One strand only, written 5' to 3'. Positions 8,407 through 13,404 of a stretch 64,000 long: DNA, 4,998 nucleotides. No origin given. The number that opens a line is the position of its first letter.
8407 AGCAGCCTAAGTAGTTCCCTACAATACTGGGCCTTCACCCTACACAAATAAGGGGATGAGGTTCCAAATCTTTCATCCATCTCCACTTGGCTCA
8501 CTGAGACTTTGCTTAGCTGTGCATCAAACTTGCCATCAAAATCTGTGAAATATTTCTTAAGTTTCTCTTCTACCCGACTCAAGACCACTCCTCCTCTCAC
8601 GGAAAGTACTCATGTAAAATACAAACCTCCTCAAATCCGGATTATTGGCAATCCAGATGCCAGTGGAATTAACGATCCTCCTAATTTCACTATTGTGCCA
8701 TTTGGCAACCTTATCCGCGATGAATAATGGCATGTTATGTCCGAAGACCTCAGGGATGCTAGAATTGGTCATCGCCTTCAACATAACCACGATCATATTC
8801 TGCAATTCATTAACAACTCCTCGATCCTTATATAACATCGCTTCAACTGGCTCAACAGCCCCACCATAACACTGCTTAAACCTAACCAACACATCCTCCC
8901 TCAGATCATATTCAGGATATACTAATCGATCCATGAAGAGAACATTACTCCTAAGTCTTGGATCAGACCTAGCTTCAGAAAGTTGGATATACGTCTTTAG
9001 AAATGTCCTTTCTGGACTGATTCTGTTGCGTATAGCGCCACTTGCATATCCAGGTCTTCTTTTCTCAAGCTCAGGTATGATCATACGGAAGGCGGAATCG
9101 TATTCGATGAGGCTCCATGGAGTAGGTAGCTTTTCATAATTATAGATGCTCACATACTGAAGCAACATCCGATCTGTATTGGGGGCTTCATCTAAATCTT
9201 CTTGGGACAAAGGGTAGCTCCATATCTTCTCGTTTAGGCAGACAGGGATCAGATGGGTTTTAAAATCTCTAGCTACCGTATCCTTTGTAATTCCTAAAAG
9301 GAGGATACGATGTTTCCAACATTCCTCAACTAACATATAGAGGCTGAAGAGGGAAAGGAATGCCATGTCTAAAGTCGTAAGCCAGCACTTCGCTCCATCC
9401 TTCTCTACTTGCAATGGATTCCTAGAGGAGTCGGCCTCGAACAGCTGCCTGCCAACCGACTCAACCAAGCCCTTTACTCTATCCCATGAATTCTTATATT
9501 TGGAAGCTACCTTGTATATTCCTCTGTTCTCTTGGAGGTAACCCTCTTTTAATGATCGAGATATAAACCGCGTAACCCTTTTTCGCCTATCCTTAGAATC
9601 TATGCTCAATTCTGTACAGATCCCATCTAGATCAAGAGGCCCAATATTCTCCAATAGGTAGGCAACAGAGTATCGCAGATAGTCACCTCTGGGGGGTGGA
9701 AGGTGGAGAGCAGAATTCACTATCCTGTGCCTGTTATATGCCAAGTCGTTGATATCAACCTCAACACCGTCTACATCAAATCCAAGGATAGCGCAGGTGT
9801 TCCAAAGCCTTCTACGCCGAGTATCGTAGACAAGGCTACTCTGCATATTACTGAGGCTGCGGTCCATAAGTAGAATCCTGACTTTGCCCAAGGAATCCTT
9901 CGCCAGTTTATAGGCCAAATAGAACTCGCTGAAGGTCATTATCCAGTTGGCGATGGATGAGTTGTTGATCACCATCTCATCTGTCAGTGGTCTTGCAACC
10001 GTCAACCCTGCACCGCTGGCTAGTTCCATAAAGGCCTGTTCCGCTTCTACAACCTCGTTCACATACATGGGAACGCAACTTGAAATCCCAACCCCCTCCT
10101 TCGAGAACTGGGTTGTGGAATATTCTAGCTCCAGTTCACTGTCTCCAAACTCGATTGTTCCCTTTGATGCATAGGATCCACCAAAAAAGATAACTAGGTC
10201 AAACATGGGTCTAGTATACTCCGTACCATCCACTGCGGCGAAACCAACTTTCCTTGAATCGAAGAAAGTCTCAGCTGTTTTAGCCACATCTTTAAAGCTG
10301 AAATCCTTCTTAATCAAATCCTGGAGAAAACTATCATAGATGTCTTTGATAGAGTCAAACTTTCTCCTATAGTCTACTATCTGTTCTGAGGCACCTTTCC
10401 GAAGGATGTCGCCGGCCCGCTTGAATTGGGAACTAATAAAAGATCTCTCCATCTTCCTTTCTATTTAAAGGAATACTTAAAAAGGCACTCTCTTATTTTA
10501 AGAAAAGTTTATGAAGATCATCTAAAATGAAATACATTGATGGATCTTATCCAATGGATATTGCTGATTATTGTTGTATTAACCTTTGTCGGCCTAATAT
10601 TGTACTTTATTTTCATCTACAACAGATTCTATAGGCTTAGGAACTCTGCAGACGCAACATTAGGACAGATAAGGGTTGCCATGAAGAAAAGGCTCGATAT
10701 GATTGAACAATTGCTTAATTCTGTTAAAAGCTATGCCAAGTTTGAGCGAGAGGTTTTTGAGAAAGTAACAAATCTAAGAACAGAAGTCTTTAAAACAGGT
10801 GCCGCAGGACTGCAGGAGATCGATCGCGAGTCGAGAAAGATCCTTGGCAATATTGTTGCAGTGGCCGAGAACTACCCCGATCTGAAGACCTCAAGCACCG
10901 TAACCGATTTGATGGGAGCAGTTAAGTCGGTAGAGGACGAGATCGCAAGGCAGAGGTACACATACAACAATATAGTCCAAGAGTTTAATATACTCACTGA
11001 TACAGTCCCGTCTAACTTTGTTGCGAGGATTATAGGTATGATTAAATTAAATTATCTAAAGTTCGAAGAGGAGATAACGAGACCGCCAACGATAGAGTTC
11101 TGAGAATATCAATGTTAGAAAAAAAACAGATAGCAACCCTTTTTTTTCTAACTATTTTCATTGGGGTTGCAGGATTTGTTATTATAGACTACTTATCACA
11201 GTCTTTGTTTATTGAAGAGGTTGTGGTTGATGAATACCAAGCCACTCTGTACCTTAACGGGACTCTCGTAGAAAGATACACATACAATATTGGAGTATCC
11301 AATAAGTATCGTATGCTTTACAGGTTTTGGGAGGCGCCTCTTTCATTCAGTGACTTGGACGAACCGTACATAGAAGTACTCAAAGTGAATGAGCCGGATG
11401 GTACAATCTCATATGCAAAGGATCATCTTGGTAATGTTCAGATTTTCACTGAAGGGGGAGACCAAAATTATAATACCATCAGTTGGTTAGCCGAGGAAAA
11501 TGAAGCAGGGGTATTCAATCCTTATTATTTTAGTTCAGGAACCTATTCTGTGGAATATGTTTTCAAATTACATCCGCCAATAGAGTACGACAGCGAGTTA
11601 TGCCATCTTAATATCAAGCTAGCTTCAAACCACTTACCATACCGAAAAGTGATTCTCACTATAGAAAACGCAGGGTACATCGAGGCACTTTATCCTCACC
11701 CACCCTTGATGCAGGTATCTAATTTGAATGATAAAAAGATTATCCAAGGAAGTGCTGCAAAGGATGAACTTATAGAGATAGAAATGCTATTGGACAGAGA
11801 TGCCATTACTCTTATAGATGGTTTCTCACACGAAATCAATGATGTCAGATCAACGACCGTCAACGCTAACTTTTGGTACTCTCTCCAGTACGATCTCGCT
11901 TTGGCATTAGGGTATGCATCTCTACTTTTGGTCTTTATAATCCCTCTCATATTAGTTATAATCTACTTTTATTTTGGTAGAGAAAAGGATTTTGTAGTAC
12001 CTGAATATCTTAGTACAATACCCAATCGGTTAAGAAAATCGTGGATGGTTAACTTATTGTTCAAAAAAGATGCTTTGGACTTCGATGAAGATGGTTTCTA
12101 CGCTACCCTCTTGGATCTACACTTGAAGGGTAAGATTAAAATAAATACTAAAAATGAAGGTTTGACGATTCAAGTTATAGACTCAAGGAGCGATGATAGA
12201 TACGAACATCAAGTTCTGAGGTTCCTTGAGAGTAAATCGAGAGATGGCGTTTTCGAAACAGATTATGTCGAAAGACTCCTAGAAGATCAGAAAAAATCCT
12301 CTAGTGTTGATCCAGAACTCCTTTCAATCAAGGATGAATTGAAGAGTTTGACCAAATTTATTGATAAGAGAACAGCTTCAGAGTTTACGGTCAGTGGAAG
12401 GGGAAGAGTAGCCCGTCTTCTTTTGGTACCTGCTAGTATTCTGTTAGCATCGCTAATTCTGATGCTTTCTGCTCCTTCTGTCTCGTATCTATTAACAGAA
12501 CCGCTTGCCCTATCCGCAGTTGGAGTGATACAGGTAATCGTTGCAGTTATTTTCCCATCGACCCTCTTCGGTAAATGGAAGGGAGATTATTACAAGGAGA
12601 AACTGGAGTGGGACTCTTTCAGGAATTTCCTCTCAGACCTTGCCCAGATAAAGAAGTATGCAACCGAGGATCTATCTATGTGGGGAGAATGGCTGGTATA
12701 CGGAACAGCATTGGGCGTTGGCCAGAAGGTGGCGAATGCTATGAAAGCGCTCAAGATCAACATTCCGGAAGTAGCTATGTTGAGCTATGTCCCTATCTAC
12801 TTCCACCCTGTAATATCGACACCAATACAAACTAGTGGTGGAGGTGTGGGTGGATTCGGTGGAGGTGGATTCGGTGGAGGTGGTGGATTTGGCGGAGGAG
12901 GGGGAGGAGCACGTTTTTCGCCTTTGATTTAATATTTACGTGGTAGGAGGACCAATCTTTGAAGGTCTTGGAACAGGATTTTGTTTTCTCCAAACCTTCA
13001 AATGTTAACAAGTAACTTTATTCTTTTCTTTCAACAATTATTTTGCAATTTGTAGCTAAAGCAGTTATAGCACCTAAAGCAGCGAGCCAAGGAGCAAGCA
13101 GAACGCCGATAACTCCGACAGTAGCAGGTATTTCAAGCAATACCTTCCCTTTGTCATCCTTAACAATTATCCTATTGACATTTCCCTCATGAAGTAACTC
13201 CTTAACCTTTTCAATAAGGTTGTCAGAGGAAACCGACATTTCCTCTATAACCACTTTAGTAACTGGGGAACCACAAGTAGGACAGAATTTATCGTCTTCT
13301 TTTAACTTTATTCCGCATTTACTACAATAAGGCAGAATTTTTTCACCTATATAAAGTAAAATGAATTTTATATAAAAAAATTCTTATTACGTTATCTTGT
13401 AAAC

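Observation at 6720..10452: Stand-alone, enlarged NurA-like / HerA-like gene pair with no Mre11-Rad50 partner: candidate novel nuclease-ATPase system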

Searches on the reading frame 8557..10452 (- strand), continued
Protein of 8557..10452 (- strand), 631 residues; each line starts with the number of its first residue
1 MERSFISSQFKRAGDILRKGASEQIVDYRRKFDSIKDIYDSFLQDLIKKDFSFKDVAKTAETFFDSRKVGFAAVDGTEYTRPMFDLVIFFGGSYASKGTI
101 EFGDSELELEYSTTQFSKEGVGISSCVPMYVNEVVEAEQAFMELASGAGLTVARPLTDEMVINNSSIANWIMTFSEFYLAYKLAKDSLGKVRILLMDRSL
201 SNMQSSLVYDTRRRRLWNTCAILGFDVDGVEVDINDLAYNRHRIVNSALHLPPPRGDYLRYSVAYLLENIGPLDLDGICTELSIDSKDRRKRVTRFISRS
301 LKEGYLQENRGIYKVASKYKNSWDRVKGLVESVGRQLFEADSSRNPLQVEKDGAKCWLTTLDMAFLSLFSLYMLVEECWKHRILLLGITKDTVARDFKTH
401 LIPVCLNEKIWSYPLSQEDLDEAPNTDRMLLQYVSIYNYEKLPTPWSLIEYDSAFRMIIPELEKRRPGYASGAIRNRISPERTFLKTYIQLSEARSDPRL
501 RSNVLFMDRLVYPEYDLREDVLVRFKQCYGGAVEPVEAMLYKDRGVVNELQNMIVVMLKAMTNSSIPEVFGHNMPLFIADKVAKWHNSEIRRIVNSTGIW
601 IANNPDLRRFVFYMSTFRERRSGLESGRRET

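Call 84: fold_search(model_id=the predicted structure, library=viral)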
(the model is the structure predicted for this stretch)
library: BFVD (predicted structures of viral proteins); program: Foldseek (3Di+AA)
matches with E <= 10: 527; with E <= 0.001: 0
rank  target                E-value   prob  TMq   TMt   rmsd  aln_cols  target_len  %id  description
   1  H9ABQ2                4.6e-02  0.92  0.09  0.40  18.1       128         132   17  ORF1 [Halogeometricum pleomorphic virus 1]
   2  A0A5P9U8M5            6.8e-02  0.47  0.09  0.21  19.6       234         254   12  (no name in the UniProt tables at hand)
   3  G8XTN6                1.3e-01  0.06  0.07  0.08  24.5       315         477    8  Envelope protein US28 [Simian cytomegalovirus (strain Colburn)]
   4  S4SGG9                1.5e-01  1.00  0.09  0.60   3.3        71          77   13  UvsX-like protein [Salmonella phage vB_SenS_AG11]
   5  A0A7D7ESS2            1.5e-01  0.87  0.10  0.41   9.2       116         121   15  Uncharacterized protein [Pseudomonas phage Persinger]
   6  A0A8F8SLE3            1.6e-01  0.85  0.09  0.19  14.1       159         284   10  (no name in the UniProt tables at hand)
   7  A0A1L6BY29            2.1e-01  0.10  0.10  0.13  25.0       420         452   10  (no name in the UniProt tables at hand)
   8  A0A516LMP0            2.3e-01  0.60  0.10  0.17  13.5       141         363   13  (no name in the UniProt tables at hand)
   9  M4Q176                2.4e-01  0.99  0.09  0.44   6.7        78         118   15  (no name in the UniProt tables at hand)
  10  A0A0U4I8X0            2.4e-01  0.91  0.08  0.50   9.7        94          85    7  (no name in the UniProt tables at hand)
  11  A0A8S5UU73            2.5e-01  1.00  0.09  0.84   1.4        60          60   20  EAP30/Vps36 family protein [Siphoviridae sp. ctpyK9]
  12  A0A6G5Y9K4            2.5e-01  0.93  0.09  0.23  12.7       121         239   13  (no name in the UniProt tables at hand)
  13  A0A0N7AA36            2.8e-01  0.90  0.10  0.39   8.5       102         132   14  (no name in the UniProt tables at hand)
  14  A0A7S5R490            3.1e-01  0.15  0.10  0.22  23.5       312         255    9  (no name in the UniProt tables at hand)
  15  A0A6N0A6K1            3.2e-01  0.98  0.10  0.33   7.2        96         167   14  (no name in the UniProt tables at hand)
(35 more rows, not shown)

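Call 96: find_encoding_contigs(protein=P0422, flank=10000, max_places=1)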
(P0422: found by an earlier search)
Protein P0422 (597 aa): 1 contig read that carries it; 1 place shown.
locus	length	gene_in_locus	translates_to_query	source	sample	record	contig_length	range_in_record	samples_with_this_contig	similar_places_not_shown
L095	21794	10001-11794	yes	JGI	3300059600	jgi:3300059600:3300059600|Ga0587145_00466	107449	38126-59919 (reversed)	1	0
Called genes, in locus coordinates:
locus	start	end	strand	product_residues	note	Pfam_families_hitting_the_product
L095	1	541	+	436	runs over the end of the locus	-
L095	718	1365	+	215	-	-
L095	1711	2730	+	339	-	PF05552:MS_channel_1st_1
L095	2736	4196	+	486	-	PF00939:Na_sulph_symp (faint), PF03600:CitMHS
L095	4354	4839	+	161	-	PF01909:NTP_transf_2, PF18765:Polbeta (weak)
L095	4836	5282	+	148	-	PF05168:HEPN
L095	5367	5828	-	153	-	PF03551:PadR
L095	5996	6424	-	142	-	PF05168:HEPN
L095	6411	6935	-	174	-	PF01909:NTP_transf_2 (weak), PF18765:Polbeta (weak)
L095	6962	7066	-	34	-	-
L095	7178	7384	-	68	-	-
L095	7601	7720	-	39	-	-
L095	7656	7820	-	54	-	-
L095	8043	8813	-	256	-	PF02633:Creatininase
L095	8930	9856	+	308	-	PF07155:ECF-ribofla_trS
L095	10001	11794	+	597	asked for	-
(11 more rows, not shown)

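Call 97: find_encoding_contigs(protein=P0258, flank=10000, max_places=1)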
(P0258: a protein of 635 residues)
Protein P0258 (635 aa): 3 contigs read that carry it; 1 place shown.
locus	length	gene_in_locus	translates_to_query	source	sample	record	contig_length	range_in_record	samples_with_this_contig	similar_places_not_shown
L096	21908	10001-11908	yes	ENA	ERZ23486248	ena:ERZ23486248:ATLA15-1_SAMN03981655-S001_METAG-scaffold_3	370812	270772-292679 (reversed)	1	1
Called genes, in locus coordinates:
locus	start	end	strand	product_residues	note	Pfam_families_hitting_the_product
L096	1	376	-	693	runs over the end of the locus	-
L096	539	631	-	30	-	PF13602:ADH_zinc_N_2 (weak)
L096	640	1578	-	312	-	PF08240:ADH_N, PF00107:ADH_zinc_N, PF13602:ADH_zinc_N_2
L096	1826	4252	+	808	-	PF00176:SNF2-rel_dom (weak), PF00270:DEAD, PF04851:ResIII, PF18766:SWI2_SNF2, PF00271:Helicase_C, PF02732:ERCC4, PF12826:HHH_2, PF14520:HHH_5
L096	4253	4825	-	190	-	-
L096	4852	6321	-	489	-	PF02789:Peptidase_M17_N, PF00883:Peptidase_M17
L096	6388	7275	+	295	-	PF00730:HhH-GPD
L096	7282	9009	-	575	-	PF06739:SBBP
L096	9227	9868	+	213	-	-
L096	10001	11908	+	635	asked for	-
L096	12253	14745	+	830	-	PF00690:Cation_ATPase_N, PF00122:E1-E2_ATPase, PF00702:Hydrolase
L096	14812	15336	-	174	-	PF01750:HycI (weak)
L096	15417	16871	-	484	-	PF27537:HoxH, PF00374:NiFeSe_Hases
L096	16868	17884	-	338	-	PF01058:Oxidored_q6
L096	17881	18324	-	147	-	PF02662:FlpD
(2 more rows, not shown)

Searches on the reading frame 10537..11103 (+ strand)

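Call 23: search_protein_families(library=pfam, proteins=[window:10537-11103:+], max_evalue=0.001)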
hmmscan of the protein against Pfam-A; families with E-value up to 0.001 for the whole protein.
window:10537-11103:+ (188 aa): 2 families
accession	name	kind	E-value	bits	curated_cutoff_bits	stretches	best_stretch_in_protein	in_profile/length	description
PF04011.17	LemA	-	2.4e-39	135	26.2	1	43-188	3-149/149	LemA family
PF06103.16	DUF948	-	0.00019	22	37.2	0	10-85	3-78/89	Bacterial protein of unknown function (DUF948)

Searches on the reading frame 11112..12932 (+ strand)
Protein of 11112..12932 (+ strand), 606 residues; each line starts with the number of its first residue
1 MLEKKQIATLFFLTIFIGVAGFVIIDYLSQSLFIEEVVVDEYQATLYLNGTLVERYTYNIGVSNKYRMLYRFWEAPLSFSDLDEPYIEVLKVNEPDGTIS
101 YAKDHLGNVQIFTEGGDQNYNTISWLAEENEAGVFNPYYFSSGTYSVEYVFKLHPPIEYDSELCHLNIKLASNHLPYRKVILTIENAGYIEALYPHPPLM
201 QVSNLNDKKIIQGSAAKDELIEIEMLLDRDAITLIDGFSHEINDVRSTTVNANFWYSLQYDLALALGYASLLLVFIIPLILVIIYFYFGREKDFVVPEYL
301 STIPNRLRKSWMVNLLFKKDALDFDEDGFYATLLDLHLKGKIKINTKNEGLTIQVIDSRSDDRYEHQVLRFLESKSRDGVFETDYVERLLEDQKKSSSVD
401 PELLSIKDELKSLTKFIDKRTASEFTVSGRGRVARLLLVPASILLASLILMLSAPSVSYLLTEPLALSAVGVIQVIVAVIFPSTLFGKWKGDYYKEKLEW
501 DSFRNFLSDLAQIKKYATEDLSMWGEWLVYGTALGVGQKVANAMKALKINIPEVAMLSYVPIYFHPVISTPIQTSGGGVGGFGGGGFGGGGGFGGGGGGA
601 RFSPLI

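Call 23: search_protein_families(library=pfam, proteins=[window:11112-12932:+], max_evalue=0.001)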
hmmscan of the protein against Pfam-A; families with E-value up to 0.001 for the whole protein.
window:11112-12932:+ (606 aa): 2 families
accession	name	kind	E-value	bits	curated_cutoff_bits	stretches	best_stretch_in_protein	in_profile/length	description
PF20990.2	DUF2207_C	-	1.7e-29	103.7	33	1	310-544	14-247/247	Predicted membrane protein (DUF2207) C-terminal domain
PF09972.14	DUF2207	-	1.5e-14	55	24.4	1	40-226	3-171/172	Predicted membrane protein (DUF2207) N-terminal domain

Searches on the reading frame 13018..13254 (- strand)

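Call 90: search_protein_families(library=pfam, proteins=[window:13018-13254:-], max_evalue=0.001)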
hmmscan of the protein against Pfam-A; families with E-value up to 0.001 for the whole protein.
window:13018-13254:- (78 aa): 1 family
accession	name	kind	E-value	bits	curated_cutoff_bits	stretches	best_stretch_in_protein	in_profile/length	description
PF14242.11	DUF4342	-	6.9e-28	97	25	1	4-76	6-81/81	Domain of unknown function (DUF4342)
